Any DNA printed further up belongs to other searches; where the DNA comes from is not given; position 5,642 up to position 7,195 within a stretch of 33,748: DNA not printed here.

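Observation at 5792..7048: Pilin fused to an endostatin/DUF1554-like domain and a 6-Cys module: candidate pilus-displayed adhesin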

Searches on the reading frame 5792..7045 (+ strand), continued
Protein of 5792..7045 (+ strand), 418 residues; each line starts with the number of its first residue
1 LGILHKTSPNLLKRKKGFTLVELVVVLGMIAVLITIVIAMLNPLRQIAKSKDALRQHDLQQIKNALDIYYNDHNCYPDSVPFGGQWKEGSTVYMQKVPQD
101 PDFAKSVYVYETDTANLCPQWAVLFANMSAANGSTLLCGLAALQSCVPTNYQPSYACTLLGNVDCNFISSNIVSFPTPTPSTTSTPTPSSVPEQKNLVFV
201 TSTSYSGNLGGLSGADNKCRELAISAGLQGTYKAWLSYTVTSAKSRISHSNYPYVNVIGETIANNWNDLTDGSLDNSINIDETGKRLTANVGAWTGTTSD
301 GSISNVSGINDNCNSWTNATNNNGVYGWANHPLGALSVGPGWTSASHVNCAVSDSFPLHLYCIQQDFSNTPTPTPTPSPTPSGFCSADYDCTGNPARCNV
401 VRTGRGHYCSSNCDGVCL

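Call 34: list_cluster_members(proteins=[P0007, P0018, P0020, P0027, P0028, P0032, P0038, P0091, P0085, P0116])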
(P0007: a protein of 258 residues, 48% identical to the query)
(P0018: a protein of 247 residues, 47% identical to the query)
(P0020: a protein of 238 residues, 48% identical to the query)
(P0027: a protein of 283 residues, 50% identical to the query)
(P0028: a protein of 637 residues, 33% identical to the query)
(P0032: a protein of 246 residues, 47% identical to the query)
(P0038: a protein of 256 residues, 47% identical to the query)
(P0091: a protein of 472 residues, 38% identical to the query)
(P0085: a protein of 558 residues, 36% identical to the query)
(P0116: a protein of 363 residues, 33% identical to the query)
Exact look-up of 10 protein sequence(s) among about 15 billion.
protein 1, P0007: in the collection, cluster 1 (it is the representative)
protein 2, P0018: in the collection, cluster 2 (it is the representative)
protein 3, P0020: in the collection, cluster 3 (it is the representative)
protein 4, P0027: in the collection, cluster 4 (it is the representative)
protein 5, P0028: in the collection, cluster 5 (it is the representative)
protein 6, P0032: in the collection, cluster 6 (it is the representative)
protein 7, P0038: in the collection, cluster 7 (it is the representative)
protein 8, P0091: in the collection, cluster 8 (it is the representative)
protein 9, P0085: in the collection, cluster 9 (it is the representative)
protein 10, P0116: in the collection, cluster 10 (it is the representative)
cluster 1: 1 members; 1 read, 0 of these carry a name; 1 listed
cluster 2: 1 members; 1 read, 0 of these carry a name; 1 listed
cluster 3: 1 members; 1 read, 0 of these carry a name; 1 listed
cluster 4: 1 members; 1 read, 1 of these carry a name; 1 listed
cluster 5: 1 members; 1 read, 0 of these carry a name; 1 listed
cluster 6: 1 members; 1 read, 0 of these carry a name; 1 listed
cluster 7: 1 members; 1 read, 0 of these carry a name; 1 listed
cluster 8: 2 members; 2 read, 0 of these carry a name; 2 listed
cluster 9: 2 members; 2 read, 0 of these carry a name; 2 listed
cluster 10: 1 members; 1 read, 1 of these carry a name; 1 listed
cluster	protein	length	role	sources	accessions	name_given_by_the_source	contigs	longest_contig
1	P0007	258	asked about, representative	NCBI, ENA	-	-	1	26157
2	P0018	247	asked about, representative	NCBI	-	-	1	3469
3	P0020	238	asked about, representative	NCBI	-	-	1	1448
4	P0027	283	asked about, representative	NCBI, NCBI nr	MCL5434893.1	MAG: type II secretion system GspH family protein [Patescibacteria group bacterium] | type II secretion system GspH family protein [Patescibacteria group bacterium]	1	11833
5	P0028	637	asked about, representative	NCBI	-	-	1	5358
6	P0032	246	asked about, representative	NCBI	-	-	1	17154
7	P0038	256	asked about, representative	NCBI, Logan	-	-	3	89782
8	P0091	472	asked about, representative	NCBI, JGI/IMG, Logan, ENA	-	-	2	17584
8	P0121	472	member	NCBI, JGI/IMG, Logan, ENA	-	-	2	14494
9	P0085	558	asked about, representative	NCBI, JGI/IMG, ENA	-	-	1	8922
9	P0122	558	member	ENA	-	-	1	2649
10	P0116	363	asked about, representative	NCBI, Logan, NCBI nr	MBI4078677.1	MAG: hypothetical protein HY429_00025 [Candidatus Levybacteria bacterium] | hypothetical protein [Candidatus Levybacteria bacterium]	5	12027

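Call 51: predict_structure(alignment_id=A5)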
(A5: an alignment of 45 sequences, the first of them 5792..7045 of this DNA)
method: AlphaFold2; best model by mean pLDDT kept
length: 418 residues; sequences in the alignment: 45
mean_pLDDT: 66.7   pTM: 0.46
mean pLDDT of the five models: 66.7, 65.4, 65.3, 64.4, 63.9
residues with pLDDT >= 90: 155; 70-90: 62; 50-70: 61; < 50: 140
segments of 3 or more residues with pLDDT < 50: 1-5, 190-197, 240-354, 369-371, 377-382
pLDDT, mean of each block of 10 residues (from residue 1): 48 66 95 95 91 95 98 97 96 97 91 95 94 73 91 93 95 69 52 47 63 75 77 69 33 26 27 27 30 32 30 32 31 29 31 55 63 50 76 93 93 86
secondary structure, 60 per line:
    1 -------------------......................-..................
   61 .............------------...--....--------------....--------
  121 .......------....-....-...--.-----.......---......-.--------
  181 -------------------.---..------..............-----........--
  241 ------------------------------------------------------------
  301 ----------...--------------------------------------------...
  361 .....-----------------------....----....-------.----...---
elements in order: H20-41 H43-73 E86-88 E91-94 E109-112 E121-127 H134-137 H139-142 E155-161 H165-170 H212-225 E231-238 E358-365 E389-392 E397-400

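Call 57: fold_search(model_id=the predicted structure, library=pdb)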
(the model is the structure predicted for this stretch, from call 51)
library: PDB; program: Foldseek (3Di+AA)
matches with E <= 10: 38; with E <= 0.001: 0
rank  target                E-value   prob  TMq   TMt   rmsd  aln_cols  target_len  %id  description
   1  6t8s_BBB              2.3e-01  0.41  0.17  0.44   7.5       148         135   19  Structure of the major Type IV pilin PilA1 from Clostridium difficile (released 2020-03-25)
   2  1bnl_A                4.4e-01  0.75  0.09  0.19   5.0        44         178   39  ZINC DEPENDENT DIMERS OBSERVED IN CRYSTALS OF HUMAN ENDOSTATIN (released 1998-10-14)
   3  1koe                  5.6e-01  0.69  0.09  0.19   4.3        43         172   42  ENDOSTATIN (released 1999-02-16)
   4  7t31_A                6.8e-01  0.16  0.15  0.14   9.4       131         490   18  X-ray Structure of Clostridiodies difficile PilW (released 2022-10-19)
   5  6t8s_AAA              7.7e-01  0.23  0.17  0.45   7.3       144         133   18  Structure of the major Type IV pilin PilA1 from Clostridium difficile (released 2020-03-25)
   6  9gyt_a                7.7e-01  0.04  0.09  0.11  22.7       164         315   10  High resolution structure of B. oleracea mitoribosome (released 2025-10-15)
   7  6t8s_CCC              1.1e+00  0.35  0.15  0.41   5.3        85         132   22  Structure of the major Type IV pilin PilA1 from Clostridium difficile (released 2020-03-25)
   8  1dy1                  1.4e+00  0.44  0.09  0.18   4.4        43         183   42  Murine endostatin, crystal form III (released 2001-01-21)
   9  6nly_B                1.5e+00  0.04  0.10  0.19  13.7       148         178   15  Fragment of human mitochondrial Alanyl-tRNA Synthetase C-Ala domain (released 2020-01-15)
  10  9hlz_Y                1.7e+00  0.03  0.09  0.13  21.8       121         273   14  Translational activators Aep1, Aep2 and Atp25 in complex with mRNA and the yeast mitochondrial ribosome (released 2025-12-17)
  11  6uhc_D                2.0e+00  0.04  0.13  0.18  17.8       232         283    9  CryoEM structure of human Arp2/3 complex with bound NPFs (released 2020-07-01)
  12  8tlq_E                2.0e+00  0.02  0.07  0.10  15.1       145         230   11  Cryo-EM structure of the Rev1-Polzeta-DNA-dCTP complex (released 2024-05-15)
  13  6now_A                2.1e+00  0.03  0.10  0.17  13.6       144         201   13  Human Mitochondrial Alanyl-tRNA Synthetase C-Ala domain (released 2020-01-22)
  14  9evs_a                2.2e+00  0.03  0.09  0.11  22.5       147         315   11  Structure of the flowering plant mitoribosome with P-site tRNA (released 2025-09-03)
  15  4wj3_M                2.4e+00  0.03  0.07  0.06  15.8       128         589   10  Crystal structure of the asparagine transamidosome from Pseudomonas aeruginosa (released 2014-12-31)
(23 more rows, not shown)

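Call 60: search_protein_representatives(protein=window:5792-7045:+)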
Query: 418 residues. Proteins with E-value up to 0.001 (for the whole library): 32663; up to 1e-10: 8248; up to 1e-30: 387. The best 150 are listed.
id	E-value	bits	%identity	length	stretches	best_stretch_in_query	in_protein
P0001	5.9e-270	911.8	100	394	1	26-418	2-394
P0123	9.3e-95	334.6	40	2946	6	185-393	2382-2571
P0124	2.1e-90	320.2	45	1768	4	174-395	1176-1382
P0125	2.8e-83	296.8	42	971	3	145-365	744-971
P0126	7.8e-80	285.4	42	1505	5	190-414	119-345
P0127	6.1e-79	282.5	38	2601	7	161-385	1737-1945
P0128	2.8e-71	257.2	40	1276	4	189-323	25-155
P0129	3.5e-71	256.9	39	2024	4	187-367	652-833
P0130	4.3e-71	256.6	31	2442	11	194-377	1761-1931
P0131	7.9e-66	239.3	47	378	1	16-328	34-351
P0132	1.8e-65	238.1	42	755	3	197-368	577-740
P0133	1.9e-65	238.0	37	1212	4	166-365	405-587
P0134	1.6e-64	235.0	44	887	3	172-383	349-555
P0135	3.3e-64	234.0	36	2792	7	203-384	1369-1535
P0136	6.2e-64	233.0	39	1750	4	195-368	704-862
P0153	5.6e-54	200.2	45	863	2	14-167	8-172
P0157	5.5e-53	197.0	44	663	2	15-167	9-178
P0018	2.0e-49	185.2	50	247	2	10-192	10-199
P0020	2.6e-49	184.9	51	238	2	12-185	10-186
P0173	1.4e-48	182.4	50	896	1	6-192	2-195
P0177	4.1e-48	180.9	43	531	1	24-367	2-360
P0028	2.3e-44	168.6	41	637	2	11-201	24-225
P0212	4.7e-43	164.2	53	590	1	15-188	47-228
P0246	9.7e-41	156.6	39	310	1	15-280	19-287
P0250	1.8e-40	155.8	48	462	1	13-184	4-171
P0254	2.6e-40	155.2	51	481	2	33-189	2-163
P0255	2.7e-40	155.2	47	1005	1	6-193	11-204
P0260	5.6e-40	154.1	42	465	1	29-404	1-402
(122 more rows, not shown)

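Call 62: search_protein_families(library=pfam, proteins=[P0254, P0173, P0255, P0212, P0250, P0246, P0153, P0157, P0177, P0260], max_evalue=0.01)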
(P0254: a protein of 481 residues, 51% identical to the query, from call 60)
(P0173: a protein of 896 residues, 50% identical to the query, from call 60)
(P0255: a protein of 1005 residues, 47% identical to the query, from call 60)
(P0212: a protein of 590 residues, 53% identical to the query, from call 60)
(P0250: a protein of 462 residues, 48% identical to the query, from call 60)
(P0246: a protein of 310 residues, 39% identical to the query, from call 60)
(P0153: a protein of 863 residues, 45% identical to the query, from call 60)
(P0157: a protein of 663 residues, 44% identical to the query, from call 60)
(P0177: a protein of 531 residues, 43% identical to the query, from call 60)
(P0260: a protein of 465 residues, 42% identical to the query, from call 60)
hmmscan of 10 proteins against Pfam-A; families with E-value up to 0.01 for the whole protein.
P0254 (481 aa): 2 families
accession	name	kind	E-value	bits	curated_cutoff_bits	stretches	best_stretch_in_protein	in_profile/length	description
PF13385.13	Laminin_G_3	-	1.9e-20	74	27.6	1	248-395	4-150/151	Concanavalin A-like lectin/glucanases superfamily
PF16732.10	ComP_DUS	-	0.0086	17.4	27.3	0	14-62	5-56/87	Type IV minor pilin ComP, DNA uptake sequence receptor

P0173 (896 aa): 2 families
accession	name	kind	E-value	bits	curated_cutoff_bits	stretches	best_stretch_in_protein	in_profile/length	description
PF07963.17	N_methyl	-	5.4e-06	26.2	21.2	1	11-33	4-26/27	Prokaryotic N-terminal methylation motif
PF16732.10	ComP_DUS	-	0.001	20.3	27.3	1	41-113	5-76/87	Type IV minor pilin ComP, DNA uptake sequence receptor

P0255 (1005 aa): 2 families
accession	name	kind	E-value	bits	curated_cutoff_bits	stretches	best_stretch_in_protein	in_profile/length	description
PF00041.27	fn3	-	2e-07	31.5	25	1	483-570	3-81/84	Fibronectin type III domain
PF07963.17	N_methyl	-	7.1e-07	29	21.2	1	19-42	3-26/27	Prokaryotic N-terminal methylation motif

P0212 (590 aa): 4 families
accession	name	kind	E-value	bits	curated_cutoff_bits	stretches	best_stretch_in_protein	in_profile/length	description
PF22842.2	Pel9A-like_beta_helix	-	3.5e-08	33.2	25.2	1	251-305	10-68/370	Pel9A-like, right handed beta helix region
PF07602.17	DUF1565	-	3.1e-06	27.2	20.3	1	257-503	2-238/257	Protein of unknown function (DUF1565)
PF07963.17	N_methyl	-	0.001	19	21.2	1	48-69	5-26/27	Prokaryotic N-terminal methylation motif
PF13229.12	Beta_helix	-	0.0021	18.1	25.9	1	337-513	7-156/158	Right handed beta helix region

P0250 (462 aa): 2 families
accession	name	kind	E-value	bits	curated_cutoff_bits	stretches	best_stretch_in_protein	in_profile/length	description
PF07963.17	N_methyl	-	5.6e-06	26.1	21.2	1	3-28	1-26/27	Prokaryotic N-terminal methylation motif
PF22434.1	PilW_C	-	0.0033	17.7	27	1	38-92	2-55/128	PilW, C-terminal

P0246 (310 aa): 3 families
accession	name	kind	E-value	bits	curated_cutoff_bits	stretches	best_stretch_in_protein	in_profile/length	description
PF07963.17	N_methyl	-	0.00013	21.9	21.2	1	21-42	6-27/27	Prokaryotic N-terminal methylation motif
PF12245.14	Big_3_2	-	0.0014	19.2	23.3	1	227-307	30-116/122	Bacterial Ig-like domain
PF08334.16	T2SSG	-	0.0078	16.7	21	0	49-108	4-70/108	Type II secretion system (T2SS), protein G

P0153 (863 aa): 7 families
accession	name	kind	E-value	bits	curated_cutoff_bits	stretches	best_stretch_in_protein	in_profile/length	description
PF13385.13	Laminin_G_3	-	4.9e-16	59.6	27.6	1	700-847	7-150/151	Concanavalin A-like lectin/glucanases superfamily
PF07963.17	N_methyl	-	1.3e-08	34.4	21.2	1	7-31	2-26/27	Prokaryotic N-terminal methylation motif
PF04885.19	Stig1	-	1.1e-07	32.7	24.1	2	428-463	21-83/85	Stigma-specific STIG1-like protein family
PF07588.17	DUF1554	-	3.5e-05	24.1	27.5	1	473-593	2-128/136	Protein of unknown function (DUF1554)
PF00054.30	Laminin_G_1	-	0.0039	17.8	24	1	746-808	20-84/131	Laminin G domain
PF03579.19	SHP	-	0.0067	16.5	27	0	12-55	18-59/65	Small hydrophobic protein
PF02210.31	Laminin_G_2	-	0.008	17.1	22.9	0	746-804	19-80/126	Laminin G domain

P0157 (663 aa): 4 families
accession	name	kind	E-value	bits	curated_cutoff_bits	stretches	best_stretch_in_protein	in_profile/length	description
PF07963.17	N_methyl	-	2.3e-06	27.4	21.2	1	9-30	4-25/27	Prokaryotic N-terminal methylation motif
PF04885.19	Stig1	-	0.0001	23.1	24.1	0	381-444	23-83/85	Stigma-specific STIG1-like protein family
PF06482.17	Endostatin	-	0.00011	22.3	29.4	1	495-615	8-131/170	Collagenase NC10 and Endostatin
PF08334.16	T2SSG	-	0.0022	18.5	21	1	39-106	4-69/108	Type II secretion system (T2SS), protein G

P0177 (531 aa): 2 families
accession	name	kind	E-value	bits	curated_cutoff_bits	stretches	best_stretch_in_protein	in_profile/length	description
PF07588.17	DUF1554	-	1e-05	25.9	27.5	1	207-330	7-131/136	Protein of unknown function (DUF1554)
PF08334.16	T2SSG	-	0.0004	20.8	21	1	23-85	4-78/108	Type II secretion system (T2SS), protein G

P0260 (465 aa): 3 families
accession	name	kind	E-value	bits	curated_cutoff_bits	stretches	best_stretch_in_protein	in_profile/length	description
PF08334.16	T2SSG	-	3.2e-06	27.6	21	1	17-90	4-88/108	Type II secretion system (T2SS), protein G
PF07588.17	DUF1554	-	2.5e-05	24.6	27.5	1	189-314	8-134/136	Protein of unknown function (DUF1554)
PF06482.17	Endostatin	-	0.007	16.5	29.4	0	190-263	15-91/170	Collagenase NC10 and Endostatin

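Call 66: find_encoding_contigs(protein=P0131, flank=8000, max_places=2)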
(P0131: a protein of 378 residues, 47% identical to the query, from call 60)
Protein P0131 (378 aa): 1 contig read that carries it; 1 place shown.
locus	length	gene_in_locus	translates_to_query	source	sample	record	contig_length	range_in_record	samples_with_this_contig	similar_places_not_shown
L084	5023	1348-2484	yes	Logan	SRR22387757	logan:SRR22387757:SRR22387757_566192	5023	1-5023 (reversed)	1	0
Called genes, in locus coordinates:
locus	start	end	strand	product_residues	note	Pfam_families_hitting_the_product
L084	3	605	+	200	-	?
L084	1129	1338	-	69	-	-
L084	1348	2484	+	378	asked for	PF07963:N_methyl, PF06482:Endostatin (weak), PF07588:DUF1554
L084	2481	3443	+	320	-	PF07963:N_methyl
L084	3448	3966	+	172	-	PF07963:N_methyl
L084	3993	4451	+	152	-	PF07963:N_methyl, PF08334:T2SSG (weak)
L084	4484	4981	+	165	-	-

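Call 67: find_encoding_contigs(protein=P0254, flank=8000, max_places=2)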
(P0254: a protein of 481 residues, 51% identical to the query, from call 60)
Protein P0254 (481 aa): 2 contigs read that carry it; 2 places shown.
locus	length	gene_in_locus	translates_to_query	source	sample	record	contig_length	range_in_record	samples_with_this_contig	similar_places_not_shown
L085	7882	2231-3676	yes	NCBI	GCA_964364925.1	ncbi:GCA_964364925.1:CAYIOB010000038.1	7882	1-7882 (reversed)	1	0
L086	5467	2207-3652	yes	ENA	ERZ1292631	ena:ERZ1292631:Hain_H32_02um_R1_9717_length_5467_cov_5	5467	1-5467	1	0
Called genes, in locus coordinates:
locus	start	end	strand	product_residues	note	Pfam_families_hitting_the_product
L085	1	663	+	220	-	?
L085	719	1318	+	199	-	PF07963:N_methyl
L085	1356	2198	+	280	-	PF06750:A24_N_bact, PF01478:Peptidase_A24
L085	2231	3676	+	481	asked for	PF13385:Laminin_G_3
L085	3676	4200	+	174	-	PF07963:N_methyl, PF08334:T2SSG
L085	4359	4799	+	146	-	PF07963:N_methyl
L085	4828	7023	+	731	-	PF07963:N_methyl (weak), PF13385:Laminin_G_3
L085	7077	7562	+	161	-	-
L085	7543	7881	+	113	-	?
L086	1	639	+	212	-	?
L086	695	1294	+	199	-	PF07963:N_methyl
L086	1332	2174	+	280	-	PF06750:A24_N_bact, PF01478:Peptidase_A24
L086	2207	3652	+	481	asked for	PF13385:Laminin_G_3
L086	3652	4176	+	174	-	PF07963:N_methyl, PF08334:T2SSG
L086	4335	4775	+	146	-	PF07963:N_methyl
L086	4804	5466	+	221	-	?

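Call 68: find_encoding_contigs(protein=P0001, flank=1000, max_places=3)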
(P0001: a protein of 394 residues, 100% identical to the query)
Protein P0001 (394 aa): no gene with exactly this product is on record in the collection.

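Call 70: find_encoding_contigs(protein=P0002, flank=5000, max_places=3)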
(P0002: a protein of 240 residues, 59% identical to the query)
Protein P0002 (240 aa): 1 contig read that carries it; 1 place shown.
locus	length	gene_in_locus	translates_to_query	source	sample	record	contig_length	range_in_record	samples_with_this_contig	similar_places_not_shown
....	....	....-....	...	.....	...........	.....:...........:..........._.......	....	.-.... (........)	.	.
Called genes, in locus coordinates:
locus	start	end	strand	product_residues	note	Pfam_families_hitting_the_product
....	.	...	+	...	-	?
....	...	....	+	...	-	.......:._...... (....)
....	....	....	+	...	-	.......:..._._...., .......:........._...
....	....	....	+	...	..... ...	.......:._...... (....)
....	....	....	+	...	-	?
